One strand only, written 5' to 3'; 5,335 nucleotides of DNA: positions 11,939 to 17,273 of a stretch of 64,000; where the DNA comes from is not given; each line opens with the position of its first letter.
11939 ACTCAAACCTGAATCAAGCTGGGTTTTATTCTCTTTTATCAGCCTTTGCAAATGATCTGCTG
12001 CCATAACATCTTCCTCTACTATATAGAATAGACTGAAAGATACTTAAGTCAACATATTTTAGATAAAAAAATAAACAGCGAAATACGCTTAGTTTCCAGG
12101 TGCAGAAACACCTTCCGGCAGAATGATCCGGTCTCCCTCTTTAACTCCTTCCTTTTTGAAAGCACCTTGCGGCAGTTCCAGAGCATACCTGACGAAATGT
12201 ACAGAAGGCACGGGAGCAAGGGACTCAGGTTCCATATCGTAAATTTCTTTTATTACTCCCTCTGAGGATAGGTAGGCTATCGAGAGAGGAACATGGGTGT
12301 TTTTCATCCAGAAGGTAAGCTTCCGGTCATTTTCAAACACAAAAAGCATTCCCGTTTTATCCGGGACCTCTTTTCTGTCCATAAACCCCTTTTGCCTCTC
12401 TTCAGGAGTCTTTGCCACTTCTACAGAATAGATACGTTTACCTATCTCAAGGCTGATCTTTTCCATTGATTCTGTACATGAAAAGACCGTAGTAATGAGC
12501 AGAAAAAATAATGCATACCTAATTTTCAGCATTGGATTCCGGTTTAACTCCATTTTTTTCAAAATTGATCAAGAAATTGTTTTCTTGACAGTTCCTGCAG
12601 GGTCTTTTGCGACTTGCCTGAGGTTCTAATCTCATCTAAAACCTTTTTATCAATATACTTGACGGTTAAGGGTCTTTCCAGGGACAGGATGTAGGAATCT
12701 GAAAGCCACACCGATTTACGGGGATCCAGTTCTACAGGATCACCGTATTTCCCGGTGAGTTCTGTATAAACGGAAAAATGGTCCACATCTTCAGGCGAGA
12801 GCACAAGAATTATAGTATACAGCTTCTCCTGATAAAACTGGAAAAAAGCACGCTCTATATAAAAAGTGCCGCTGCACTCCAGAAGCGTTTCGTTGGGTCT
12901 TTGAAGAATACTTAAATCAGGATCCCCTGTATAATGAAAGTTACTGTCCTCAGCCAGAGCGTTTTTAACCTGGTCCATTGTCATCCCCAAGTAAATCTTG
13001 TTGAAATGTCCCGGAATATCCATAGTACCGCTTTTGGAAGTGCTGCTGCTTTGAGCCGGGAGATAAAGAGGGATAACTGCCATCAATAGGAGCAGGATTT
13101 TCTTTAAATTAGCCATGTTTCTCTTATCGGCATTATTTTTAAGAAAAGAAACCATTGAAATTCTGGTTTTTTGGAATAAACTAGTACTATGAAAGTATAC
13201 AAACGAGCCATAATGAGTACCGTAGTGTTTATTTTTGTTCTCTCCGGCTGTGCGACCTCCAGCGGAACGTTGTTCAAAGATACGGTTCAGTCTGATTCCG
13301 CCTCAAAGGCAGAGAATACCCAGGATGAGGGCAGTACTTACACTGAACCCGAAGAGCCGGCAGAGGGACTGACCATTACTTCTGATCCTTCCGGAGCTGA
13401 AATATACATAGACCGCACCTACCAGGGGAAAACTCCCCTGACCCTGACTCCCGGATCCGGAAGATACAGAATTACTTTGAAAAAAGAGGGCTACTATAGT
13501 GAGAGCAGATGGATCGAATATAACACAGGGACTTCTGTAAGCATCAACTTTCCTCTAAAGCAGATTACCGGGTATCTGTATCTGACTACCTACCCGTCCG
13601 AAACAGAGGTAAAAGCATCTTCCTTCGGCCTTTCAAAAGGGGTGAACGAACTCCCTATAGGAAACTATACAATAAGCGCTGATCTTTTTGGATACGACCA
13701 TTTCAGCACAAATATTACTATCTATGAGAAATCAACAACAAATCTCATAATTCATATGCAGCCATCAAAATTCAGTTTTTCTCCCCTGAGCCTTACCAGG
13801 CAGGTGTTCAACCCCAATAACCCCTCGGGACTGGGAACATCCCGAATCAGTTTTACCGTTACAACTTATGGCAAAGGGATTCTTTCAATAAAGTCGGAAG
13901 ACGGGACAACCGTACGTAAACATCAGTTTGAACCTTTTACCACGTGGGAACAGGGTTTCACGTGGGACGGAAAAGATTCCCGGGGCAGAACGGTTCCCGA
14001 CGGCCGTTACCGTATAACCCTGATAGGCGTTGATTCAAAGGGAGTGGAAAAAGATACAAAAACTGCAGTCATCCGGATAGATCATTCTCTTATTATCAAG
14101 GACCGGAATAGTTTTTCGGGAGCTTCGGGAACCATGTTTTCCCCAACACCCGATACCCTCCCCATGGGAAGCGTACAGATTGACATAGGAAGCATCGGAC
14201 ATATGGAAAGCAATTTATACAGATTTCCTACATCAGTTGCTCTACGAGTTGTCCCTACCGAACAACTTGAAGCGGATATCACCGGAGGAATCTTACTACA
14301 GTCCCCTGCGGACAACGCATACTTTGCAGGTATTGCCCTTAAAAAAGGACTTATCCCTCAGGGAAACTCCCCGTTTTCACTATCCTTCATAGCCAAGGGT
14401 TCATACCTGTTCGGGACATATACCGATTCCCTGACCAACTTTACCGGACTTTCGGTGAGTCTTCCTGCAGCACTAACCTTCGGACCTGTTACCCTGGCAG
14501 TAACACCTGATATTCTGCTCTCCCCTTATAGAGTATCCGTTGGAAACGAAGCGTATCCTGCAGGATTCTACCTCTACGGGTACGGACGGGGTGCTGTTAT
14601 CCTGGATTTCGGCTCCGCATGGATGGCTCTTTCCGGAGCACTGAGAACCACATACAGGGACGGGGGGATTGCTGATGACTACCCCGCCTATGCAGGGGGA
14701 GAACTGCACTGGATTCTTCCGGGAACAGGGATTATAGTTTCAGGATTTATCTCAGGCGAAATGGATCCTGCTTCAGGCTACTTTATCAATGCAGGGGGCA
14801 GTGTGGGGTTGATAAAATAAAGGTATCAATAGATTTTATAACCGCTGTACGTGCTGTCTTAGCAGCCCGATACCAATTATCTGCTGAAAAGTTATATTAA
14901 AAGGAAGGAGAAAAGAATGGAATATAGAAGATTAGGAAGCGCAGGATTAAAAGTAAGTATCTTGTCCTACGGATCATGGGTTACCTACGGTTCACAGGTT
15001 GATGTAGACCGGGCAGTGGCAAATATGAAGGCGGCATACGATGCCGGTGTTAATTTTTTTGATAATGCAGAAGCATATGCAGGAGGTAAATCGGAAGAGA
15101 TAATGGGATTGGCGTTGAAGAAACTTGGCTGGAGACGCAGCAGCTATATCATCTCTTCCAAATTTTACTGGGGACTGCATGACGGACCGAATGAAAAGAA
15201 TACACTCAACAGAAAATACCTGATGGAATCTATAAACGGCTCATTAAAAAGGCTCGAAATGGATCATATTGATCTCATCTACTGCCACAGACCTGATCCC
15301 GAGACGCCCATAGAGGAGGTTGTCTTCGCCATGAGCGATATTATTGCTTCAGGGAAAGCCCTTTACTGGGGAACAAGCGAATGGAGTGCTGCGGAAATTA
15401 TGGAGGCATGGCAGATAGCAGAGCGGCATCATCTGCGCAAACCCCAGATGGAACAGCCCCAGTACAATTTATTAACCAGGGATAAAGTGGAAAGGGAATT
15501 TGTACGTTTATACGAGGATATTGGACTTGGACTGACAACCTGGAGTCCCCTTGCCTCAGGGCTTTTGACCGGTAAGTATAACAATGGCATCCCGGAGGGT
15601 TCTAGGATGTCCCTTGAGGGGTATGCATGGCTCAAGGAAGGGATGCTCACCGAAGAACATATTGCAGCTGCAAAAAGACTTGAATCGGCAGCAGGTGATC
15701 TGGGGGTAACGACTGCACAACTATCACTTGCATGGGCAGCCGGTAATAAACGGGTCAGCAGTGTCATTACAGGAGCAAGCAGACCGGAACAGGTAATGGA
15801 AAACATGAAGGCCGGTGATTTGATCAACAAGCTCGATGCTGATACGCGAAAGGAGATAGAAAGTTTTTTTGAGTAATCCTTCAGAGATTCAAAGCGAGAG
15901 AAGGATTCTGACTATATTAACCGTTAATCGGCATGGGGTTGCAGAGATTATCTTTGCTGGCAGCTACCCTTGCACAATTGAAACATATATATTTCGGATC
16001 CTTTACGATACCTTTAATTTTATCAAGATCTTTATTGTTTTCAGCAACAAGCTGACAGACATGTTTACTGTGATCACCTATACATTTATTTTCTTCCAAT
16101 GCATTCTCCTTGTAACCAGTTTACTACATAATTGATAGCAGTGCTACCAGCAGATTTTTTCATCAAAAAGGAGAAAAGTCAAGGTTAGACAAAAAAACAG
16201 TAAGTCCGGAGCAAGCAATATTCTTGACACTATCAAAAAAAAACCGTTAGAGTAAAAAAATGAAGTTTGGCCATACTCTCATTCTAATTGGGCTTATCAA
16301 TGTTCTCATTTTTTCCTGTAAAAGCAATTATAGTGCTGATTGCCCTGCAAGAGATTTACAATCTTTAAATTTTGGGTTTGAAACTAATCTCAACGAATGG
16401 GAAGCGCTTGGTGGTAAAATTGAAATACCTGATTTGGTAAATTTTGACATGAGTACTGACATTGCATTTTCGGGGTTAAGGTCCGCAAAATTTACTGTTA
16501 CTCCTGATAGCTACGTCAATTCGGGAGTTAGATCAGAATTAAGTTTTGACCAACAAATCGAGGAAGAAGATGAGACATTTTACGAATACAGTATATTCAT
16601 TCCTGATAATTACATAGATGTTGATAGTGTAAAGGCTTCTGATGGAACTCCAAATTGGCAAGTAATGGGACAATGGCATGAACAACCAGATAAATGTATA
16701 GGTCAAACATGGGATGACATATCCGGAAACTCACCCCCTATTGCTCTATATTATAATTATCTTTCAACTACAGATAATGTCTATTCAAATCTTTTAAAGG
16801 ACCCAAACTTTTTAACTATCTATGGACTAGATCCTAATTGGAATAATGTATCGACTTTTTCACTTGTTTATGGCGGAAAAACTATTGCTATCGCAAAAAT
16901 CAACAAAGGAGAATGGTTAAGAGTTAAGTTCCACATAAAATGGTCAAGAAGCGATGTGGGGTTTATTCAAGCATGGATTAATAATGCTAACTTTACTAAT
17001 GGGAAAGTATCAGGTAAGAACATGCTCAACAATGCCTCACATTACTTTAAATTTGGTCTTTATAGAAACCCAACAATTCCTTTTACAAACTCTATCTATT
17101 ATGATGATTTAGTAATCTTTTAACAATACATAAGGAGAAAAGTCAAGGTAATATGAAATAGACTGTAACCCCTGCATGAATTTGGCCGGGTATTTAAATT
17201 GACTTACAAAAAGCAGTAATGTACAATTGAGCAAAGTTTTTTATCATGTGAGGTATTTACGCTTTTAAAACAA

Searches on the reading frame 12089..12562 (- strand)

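Call 96: search_protein_families(library=pfam, proteins=[window:12089-12562:-], max_evalue=0.00001)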
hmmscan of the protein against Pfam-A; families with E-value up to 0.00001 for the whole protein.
window:12089-12562:- (157 aa): 1 family
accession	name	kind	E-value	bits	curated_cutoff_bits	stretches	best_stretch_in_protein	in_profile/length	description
PF02643.20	DUF192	-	2.2e-32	111.5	27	1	46-146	2-94/96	Uncharacterized ACR, COG1430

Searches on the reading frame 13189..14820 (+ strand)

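Call 96: search_protein_families(library=pfam, proteins=[window:13189-14820:+], max_evalue=0.00001)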
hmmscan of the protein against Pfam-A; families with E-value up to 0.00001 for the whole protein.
window:13189-14820:+ (543 aa): 3 families
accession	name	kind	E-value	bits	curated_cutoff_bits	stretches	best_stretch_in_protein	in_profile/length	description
PF08308.17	PEGA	-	9.5e-20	70.7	20.8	1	61-125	4-69/71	PEGA domain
PF13860.13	FlgD_ig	-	1.3e-07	31.9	27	1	228-278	23-73/79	FlgD Ig-like domain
PF13620.12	CarboxypepD_reg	-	4.1e-06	27.5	32.3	0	153-191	43-82/82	Carboxypeptidase regulatory-like domain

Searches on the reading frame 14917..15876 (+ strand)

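Call 96: search_protein_families(library=pfam, proteins=[window:14917-15876:+], max_evalue=0.00001)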
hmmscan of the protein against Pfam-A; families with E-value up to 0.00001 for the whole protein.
window:14917-15876:+ (319 aa): 1 family
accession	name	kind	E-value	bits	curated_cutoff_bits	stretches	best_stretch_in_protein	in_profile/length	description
PF00248.27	Aldo_ket_red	-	1.3e-64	218.6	24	1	16-316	2-288/291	Aldo/keto reductase family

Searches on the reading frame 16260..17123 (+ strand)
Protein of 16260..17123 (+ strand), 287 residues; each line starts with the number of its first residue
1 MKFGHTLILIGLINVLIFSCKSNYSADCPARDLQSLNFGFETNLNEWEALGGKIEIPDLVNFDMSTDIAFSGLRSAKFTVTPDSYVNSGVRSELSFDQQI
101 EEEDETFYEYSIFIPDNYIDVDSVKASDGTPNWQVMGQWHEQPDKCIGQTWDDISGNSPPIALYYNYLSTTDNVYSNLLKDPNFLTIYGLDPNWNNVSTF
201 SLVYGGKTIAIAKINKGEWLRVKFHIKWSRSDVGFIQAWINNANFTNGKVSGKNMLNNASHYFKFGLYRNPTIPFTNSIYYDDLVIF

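Call 96: search_protein_families(library=pfam, proteins=[window:16260-17123:+], max_evalue=0.00001)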
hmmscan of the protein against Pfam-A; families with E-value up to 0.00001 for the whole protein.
window:16260-17123:+ (287 aa): 1 family
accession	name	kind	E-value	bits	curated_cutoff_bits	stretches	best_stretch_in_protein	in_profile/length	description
PF14099.13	Polysacc_lyase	-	2e-30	106.7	29.9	1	62-284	21-209/210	Polysaccharide lyase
